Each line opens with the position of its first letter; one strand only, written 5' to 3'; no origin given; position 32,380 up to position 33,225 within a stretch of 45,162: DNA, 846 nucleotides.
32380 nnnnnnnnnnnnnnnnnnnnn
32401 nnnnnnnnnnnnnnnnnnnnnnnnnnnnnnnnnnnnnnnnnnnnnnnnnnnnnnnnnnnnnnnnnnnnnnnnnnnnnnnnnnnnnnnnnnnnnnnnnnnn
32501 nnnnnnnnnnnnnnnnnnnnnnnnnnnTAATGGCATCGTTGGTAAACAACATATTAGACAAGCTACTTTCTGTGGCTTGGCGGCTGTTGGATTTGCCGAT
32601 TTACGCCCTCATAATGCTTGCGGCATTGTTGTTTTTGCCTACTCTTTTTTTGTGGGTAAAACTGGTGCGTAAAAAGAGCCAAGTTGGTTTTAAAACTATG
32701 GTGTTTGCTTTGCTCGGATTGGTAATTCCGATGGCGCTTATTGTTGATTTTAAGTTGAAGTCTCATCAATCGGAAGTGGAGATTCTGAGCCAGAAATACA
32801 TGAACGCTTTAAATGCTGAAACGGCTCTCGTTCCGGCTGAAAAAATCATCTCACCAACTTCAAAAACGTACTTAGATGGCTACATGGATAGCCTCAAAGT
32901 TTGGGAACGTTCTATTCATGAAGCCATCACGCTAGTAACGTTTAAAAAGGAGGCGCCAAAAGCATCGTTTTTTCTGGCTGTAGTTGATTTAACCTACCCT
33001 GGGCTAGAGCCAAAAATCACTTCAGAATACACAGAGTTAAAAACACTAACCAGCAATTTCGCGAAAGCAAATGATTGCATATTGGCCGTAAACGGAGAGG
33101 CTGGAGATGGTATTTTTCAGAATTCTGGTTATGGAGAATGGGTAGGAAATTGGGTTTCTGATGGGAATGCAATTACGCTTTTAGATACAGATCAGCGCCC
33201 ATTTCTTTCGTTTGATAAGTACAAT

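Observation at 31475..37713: Translationally coupled operon DUF2804 - NAGPA-like phosphodiester glycosidase - CotH lipoprotein - CotH/LTD T9SS protein spanning cytoplasm to cell exterior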

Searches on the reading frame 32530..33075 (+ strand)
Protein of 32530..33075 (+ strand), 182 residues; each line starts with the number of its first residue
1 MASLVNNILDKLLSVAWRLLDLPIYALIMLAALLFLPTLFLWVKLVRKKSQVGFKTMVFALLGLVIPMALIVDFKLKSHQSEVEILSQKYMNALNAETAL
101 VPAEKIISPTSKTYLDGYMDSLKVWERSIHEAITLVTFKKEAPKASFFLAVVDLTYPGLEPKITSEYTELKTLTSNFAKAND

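Call 47: search_protein_families(library=pfam, proteins=[window:32530-33075:+], max_evalue=1)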
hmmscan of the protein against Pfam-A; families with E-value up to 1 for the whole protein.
window:32530-33075:+ (182 aa): 1 family
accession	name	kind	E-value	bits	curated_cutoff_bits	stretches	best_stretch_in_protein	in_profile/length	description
PF12127.13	FloA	-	0.18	11.3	34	1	25-89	7-70/314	Flotillin-like protein FloA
